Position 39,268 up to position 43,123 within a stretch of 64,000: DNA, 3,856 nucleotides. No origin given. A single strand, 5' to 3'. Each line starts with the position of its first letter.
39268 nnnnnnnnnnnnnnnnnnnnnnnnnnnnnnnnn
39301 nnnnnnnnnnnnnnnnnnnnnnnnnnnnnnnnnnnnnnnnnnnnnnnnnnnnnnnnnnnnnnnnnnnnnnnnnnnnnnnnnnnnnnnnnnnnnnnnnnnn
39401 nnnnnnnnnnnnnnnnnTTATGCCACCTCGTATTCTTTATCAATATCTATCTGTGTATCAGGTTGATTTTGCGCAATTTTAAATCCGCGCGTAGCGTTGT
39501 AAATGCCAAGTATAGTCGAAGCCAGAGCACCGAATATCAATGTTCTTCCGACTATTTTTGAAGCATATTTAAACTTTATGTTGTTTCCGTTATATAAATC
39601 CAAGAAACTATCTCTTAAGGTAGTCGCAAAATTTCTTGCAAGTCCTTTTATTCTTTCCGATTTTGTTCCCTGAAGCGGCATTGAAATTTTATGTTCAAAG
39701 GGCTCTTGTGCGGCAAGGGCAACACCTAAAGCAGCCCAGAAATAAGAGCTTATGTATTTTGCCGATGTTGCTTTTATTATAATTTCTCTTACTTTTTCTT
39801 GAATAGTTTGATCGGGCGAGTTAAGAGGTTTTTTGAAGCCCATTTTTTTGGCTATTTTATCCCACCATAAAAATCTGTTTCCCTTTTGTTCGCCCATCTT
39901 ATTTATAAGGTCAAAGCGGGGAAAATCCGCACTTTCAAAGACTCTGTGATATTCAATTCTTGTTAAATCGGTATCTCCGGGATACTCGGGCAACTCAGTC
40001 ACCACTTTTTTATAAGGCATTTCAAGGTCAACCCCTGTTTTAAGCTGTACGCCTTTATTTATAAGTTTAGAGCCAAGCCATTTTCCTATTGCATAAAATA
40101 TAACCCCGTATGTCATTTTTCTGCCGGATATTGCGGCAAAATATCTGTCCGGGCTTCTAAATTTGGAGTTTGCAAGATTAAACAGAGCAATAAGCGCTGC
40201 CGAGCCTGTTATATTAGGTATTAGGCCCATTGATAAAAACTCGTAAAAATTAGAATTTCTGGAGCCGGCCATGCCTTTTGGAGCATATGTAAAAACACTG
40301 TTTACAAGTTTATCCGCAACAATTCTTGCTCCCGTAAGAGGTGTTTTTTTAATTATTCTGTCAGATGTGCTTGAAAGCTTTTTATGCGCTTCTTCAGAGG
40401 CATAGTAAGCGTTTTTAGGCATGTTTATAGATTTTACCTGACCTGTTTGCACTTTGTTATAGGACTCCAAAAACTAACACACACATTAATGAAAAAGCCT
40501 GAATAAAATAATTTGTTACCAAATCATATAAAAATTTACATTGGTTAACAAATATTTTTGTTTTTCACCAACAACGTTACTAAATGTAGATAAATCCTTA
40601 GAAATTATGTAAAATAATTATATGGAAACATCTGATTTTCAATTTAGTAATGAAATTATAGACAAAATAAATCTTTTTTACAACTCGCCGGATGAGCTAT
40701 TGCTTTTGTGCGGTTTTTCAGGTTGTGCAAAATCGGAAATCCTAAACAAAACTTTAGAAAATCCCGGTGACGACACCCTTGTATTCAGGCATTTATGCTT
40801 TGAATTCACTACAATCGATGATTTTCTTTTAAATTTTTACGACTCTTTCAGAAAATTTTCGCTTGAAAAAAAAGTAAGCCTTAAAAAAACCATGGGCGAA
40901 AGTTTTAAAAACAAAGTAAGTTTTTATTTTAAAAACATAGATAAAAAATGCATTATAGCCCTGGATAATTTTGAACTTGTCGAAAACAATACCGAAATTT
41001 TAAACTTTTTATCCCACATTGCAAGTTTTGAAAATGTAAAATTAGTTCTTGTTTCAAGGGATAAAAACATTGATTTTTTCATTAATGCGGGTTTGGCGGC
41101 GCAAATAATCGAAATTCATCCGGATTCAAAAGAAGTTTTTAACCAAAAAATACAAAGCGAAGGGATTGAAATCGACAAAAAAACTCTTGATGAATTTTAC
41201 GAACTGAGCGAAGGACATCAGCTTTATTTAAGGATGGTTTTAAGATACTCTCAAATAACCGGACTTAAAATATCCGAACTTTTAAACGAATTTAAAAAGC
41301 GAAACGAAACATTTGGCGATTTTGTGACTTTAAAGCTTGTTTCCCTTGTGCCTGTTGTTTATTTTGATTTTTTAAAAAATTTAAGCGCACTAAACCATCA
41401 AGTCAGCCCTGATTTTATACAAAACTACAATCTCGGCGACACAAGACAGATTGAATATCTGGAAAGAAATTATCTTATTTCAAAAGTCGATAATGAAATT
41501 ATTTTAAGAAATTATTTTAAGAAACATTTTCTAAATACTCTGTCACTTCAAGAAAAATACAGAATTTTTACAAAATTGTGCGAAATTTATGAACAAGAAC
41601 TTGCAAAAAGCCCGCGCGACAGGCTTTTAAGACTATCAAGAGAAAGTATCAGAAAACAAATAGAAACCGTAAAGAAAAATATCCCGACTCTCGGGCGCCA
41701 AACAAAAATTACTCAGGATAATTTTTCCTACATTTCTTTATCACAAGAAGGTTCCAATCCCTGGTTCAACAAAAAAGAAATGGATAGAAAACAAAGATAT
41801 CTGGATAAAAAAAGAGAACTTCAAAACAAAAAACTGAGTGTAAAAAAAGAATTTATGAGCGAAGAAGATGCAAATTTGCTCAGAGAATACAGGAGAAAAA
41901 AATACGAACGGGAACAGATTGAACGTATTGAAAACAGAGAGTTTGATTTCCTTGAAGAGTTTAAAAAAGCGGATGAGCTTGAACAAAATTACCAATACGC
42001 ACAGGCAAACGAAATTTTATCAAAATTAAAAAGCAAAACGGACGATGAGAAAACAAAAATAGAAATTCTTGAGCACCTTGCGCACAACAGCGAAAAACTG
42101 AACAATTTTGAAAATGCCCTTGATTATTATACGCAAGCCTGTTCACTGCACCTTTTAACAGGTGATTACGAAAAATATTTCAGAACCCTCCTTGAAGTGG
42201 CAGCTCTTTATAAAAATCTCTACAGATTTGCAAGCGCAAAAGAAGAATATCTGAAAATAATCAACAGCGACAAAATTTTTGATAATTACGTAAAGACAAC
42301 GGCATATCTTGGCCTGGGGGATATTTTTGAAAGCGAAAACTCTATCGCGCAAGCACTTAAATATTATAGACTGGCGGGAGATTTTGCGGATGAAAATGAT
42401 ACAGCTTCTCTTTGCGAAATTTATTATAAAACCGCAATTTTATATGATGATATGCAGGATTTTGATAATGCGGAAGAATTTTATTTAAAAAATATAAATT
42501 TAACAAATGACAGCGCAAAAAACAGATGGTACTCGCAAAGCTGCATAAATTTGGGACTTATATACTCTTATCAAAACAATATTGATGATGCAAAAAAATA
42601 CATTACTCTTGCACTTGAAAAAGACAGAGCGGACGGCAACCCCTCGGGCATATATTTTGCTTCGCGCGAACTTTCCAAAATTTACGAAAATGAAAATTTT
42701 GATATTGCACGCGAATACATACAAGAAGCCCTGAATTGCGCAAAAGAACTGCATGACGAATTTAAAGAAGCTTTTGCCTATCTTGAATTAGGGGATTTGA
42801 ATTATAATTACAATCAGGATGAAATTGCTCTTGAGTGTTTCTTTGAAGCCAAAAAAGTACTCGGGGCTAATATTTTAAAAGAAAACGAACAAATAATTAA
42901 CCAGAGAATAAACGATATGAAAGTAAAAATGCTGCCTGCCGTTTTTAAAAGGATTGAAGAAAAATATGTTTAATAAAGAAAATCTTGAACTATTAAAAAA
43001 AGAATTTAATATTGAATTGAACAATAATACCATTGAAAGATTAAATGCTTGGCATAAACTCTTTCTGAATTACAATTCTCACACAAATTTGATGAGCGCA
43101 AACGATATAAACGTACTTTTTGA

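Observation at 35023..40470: Two family-less membrane proteins translationally coupled to a GH13 enzyme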

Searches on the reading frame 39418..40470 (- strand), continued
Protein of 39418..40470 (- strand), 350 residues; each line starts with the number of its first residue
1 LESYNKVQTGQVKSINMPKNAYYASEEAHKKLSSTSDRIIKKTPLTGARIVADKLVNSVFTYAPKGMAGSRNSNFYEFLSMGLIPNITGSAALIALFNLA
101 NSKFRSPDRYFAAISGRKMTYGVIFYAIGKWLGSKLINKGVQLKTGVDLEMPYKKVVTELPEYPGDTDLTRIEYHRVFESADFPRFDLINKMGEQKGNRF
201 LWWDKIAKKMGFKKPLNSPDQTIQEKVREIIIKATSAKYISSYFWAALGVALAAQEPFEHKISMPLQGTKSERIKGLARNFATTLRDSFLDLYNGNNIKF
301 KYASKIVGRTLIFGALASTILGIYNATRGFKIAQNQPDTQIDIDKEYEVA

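Call 70: find_encoding_contigs(protein=P0340, flank=10000, max_places=1)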
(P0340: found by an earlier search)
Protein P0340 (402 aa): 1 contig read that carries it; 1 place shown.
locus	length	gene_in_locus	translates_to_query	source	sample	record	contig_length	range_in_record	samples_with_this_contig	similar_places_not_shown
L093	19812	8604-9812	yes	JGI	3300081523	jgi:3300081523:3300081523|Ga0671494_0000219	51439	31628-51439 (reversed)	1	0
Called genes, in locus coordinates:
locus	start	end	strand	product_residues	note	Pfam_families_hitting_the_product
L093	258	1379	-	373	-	PF01075:Glyco_transf_9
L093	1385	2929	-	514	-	PF04932:Wzy_C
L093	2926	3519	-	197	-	PF14221:DUF4330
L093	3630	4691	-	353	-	PF00294:PfkB, PF08543:Phos_pyr_kin (weak)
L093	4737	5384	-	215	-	PF13174:TPR_6 (faint), PF13424:TPR_12 (faint), PF13428:TPR_14 (faint), PF00515:TPR_1 (faint), PF07719:TPR_2 (faint), PF13176:TPR_7 (faint), PF13181:TPR_8 (faint), PF14559:TPR_19, +3 more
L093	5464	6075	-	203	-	PF00551:Formyl_trans_N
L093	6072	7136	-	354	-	PF00586:AIRS, PF02769:AIRS_C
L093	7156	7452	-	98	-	PF01016:Ribosomal_L27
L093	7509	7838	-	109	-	PF00829:Ribosomal_L21p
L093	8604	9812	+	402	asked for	-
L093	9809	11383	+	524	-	-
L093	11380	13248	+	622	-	PF00128:Alpha-amylase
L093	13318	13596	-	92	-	-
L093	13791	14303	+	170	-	PF02590:SPOUT_MTase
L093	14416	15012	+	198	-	PF09148:DUF1934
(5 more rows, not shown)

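Call 71: find_encoding_contigs(protein=P0335, flank=10000, max_places=1)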
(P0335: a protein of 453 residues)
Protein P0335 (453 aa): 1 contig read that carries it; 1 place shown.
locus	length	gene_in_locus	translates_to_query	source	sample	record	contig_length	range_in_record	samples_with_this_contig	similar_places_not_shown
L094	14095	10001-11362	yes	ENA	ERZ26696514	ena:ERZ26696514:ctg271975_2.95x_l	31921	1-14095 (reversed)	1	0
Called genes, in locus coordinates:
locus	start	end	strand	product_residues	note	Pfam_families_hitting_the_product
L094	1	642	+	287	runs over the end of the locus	PF13424:TPR_12 (faint), PF24575:TPR_Slam (faint), PF00515:TPR_1 (faint), PF07719:TPR_2 (faint), PF13432:TPR_16 (weak), PF13429:TPR_15 (weak), PF14559:TPR_19 (weak), PF23914:TPR_CcmH_CycH (weak), +7 more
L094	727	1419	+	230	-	-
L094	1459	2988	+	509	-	PF00478:IMPDH, PF00571:CBS, PF01070:FMN_dh, PF03060:NMO (weak)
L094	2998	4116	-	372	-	PF02518:HATPase_c, PF14501:HATPase_c_5 (faint)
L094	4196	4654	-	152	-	PF00334:NDK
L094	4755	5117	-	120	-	-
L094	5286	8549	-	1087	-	-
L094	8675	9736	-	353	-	PF00128:Alpha-amylase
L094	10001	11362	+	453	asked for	-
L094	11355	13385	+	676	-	-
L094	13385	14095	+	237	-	?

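Call 72: find_encoding_contigs(protein=P0327, flank=10000, max_places=1)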
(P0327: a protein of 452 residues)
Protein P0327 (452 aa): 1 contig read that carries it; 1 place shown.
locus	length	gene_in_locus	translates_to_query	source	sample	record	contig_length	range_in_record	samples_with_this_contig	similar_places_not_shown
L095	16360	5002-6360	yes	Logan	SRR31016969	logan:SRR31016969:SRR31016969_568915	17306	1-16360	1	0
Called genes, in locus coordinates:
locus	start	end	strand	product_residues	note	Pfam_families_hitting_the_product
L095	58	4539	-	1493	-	-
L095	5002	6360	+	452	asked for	-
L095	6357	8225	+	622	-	-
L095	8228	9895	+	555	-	PF00128:Alpha-amylase (faint)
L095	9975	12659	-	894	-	PF08323:Glyco_transf_5, PF20706:GT4-conflict (faint), PF00534:Glycos_transf_1, PF13692:Glyco_trans_1_4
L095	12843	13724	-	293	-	PF27100:DcsG_N, PF02955:GSH-S_ATP (weak)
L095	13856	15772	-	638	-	PF14559:TPR_19 (weak), PF13181:TPR_8 (weak), PF13424:TPR_12 (weak), PF13414:TPR_11 (weak), PF13432:TPR_16, PF14559:TPR_19, PF13424:TPR_12 (weak), PF14559:TPR_19 (weak), +16 more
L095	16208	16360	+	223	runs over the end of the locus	PF00072:Response_reg, PF00196:GerE, PF08281:Sigma70_r4_2 (weak)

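Call 76: search_protein_families(library=pfam, alignment_id=A2, max_evalue=0.1)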
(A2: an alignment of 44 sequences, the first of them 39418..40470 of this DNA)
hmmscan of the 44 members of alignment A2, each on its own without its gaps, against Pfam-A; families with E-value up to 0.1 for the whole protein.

A. member 1, window:39418-40470:- (350 aa): 0 families

B. families by the number of members that match (of 44 scanned): 5 families
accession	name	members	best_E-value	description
PF14066.11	DUF4256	1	0.019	Protein of unknown function (DUF4256)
PF12732.12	YtxH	1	0.024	YtxH-like protein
PF01758.21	SBF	1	0.069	Sodium Bile acid symporter family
PF20772.2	TACO1_YebC_N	1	0.075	TACO1/YebC protein N-terminal domain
PF22822.1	MrpR_N_CB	1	0.087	MrpR, N-terminal core-binding domain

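Call 77: search_solved_structures(query=A2, max_evalue=1)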
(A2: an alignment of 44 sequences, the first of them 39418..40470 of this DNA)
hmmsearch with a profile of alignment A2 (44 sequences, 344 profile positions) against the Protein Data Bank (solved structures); distinct sequences matched with E-value up to 1: 2.
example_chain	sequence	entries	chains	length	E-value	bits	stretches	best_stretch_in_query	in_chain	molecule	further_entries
4ls5_A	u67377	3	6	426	0.24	13.7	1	141-216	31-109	3-oxoacyl-[acyl-carrier-protein] synthase 2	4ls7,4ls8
4ls6_A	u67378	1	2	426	0.25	13.7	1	141-216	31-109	3-oxoacyl-[acyl-carrier-protein] synthase 2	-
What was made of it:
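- On Any solved fold (350-aa and 876-aa proteins): Profile against PDB gives 0.24 for the small protein (call 77).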

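Call 81: find_related_loci(query=A6, collection=metagenome_contigs, flank=10000)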
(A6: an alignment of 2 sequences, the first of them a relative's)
Query A6 (838 aa) in metagenome_contigs; peptide patterns used: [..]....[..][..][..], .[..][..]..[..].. (x = any residue, [..] = any of these).
196 stretches matched a pattern, but none encodes a relative of the query by tblastn (E <= 1e-3).
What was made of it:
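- Tried and rejected: It returned nothing (call 81), so the frequency of the GT5 association could not be measured.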

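Call 83: find_related_loci(query=A7, collection=metagenome_contigs, flank=10000)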
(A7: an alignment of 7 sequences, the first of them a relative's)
Query A7 (656 aa) in metagenome_contigs; peptide patterns used: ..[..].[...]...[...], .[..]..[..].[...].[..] (x = any residue, [..] = any of these).
600 stretches matched a pattern (row limit reached: there are more); 191 encode a relative of the query (tblastn E <= 1e-3); the best 80 are kept; 80 distinct loci.
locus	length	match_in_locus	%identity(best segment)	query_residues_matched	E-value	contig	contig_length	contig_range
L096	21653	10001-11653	34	36-571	7e-94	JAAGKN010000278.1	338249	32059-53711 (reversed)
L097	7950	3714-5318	36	43-571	2e-92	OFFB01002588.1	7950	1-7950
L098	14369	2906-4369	39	109-571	8e-92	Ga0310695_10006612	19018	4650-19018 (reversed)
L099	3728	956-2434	37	109-571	8e-91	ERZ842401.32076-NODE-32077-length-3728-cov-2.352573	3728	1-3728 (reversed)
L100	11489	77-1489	39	126-571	8e-88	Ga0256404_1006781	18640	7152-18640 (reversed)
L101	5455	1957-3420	37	109-571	1e-87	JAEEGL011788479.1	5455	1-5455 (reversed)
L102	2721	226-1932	34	21-571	2e-89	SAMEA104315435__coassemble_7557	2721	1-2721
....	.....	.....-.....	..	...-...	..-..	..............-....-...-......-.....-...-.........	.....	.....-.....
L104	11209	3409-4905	36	109-571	7e-85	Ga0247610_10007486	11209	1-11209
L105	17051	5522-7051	35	109-571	1e-83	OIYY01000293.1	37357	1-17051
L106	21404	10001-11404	45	102-571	6e-121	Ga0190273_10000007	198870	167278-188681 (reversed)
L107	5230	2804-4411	33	78-571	1e-76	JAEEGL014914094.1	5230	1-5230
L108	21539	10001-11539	39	78-571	2e-91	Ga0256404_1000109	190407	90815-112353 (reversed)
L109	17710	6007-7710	34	23-571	1e-91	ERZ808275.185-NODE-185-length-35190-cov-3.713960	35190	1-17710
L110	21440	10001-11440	32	109-570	3e-56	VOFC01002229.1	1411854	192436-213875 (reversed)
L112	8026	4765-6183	29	109-567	1e-51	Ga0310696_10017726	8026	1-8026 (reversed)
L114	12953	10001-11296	30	109-507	4e-47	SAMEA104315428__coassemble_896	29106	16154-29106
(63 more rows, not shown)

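Call 86: list_cluster_members(proteins=[L110:9905-11455:+, L114:9917-11467:+, L112:4675-6207:+, L106:9689-11449:+, L106:7809-9692:+, L106:6589-7812:+])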
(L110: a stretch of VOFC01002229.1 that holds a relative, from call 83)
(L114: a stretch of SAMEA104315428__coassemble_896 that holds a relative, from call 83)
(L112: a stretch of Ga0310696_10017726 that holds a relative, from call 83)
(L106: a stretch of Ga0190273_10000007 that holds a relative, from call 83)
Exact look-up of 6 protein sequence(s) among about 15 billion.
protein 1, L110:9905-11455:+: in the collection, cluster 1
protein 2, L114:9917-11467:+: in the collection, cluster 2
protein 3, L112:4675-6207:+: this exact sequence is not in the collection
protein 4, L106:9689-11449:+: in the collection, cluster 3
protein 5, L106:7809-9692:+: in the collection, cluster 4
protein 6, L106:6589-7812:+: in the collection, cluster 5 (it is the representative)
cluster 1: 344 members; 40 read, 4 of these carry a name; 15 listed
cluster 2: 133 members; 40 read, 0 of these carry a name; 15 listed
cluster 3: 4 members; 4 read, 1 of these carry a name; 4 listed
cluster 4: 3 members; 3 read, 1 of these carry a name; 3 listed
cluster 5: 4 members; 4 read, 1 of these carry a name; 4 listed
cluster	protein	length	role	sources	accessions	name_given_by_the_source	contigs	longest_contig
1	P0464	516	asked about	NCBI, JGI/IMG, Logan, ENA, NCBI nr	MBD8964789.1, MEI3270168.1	MAG: hypothetical protein V8S20_02305 [Candidatus Gastranaerophilaceae bacterium] | glycosidase | hypothetical protein [bacterium]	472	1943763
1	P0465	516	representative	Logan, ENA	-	-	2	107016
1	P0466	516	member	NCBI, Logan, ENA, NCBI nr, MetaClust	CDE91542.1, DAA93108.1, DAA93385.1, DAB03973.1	TPA: hypothetical protein CPT79_01130 [Candidatus Gastranaerophilales bacterium HUM_6] | hypothetical protein [Cyanobacteriota bacterium] | status=active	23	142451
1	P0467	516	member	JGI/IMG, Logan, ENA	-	alpha amylase catalytic region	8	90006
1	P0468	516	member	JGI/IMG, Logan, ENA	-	glycosidase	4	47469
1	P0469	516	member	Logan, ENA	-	-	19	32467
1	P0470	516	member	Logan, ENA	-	-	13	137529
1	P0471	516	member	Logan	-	-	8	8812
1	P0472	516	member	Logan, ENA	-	-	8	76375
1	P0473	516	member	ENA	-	-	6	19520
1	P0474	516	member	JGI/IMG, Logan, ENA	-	-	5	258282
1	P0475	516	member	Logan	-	-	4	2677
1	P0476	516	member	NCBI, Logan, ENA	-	-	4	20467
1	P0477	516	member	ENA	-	-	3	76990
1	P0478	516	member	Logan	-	-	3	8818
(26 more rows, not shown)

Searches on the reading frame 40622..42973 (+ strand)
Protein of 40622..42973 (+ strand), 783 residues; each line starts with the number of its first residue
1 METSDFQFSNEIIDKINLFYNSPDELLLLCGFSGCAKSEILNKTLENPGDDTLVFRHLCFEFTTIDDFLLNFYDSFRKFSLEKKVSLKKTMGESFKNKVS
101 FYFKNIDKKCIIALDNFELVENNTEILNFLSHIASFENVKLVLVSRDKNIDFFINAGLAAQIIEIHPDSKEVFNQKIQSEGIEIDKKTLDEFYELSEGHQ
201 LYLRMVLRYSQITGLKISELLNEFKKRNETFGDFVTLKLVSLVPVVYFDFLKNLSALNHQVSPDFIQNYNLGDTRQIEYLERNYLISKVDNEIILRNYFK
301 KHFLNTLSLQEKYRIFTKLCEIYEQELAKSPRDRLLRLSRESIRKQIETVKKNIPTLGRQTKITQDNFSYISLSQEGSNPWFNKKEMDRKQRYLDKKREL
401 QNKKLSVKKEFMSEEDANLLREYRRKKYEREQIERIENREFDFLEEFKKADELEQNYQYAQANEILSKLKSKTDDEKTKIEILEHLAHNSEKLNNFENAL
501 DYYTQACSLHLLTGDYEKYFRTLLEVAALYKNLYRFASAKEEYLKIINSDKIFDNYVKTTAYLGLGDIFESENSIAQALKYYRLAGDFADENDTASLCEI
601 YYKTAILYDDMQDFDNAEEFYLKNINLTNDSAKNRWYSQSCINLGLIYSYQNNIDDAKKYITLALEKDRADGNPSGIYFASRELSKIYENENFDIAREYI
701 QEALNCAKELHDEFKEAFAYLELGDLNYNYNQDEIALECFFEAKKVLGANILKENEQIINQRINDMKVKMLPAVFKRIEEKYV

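Call 3: search_protein_families(library=pfam, proteins=[window:40622-42973:+], max_evalue=1)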
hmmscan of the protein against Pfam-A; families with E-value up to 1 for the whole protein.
window:40622-42973:+ (783 aa): 12 families
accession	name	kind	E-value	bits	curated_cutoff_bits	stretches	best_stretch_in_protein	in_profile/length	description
PF13424.12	TPR_12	-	1.3e-11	44.9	30.1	2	599-666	4-73/77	Tetratricopeptide repeat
PF13176.12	TPR_7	-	8.9e-10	38.3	27.9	1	640-673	1-34/36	Tetratricopeptide repeat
PF00515.34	TPR_1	-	2.1e-09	37.2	27.8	3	640-668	3-31/34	Tetratricopeptide repeat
PF17874.7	TPR_MalT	-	2.9e-09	37.1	45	2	639-746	39-151/336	MalT-like TPR region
PF13181.12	TPR_8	-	3e-09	36.7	25.7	3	639-666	2-29/34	Tetratricopeptide repeat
PF07719.23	TPR_2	-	1.8e-08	34.3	27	2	640-669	3-32/34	Tetratricopeptide repeat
PF13401.12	AAA_22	-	9.6e-06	26.4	27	1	25-144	6-121/130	AAA domain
PF13432.12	TPR_16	-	0.0033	18.3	32.7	0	536-585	13-57/65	Tetratricopeptide repeat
PF13374.12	TPR_10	-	0.0095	16.4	27.5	0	640-660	4-24/42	Tetratricopeptide repeat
PF23914.1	TPR_CcmH_CycH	-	0.017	15.4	42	0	455-506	99-147/158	Cytochrome c-type biogenesis protein H TPR domain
PF13428.12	TPR_14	-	0.061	14.5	23.5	0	561-585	3-27/44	Tetratricopeptide repeat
PF04960.20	Glutaminase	-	0.23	11.1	27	1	469-524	136-191/286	Glutaminase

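Call 7: search_protein_families(library=ncbifam, proteins=[window:40622-42973:+], max_evalue=1)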
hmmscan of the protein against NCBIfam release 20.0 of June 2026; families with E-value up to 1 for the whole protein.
window:40622-42973:+ (783 aa): 3 families
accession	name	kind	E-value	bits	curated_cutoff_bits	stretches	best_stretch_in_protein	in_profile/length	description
NF053520.1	HK_Porph_FimS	equivalog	6.7e-10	37.8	600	1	545-746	30-233/618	sensor histidine kinase FimS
NF053617.1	SARPRegAfsRStmc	equivalog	6.5e-06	24.4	1430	1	608-765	746-904/986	SARP-family global regulator AfsR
NF041717.1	HaaA_phane_TPR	equivalog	0.25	9.3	1125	1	637-724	591-679/882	cyclophane-containing RiPP biosynthesis TPR protein HaaT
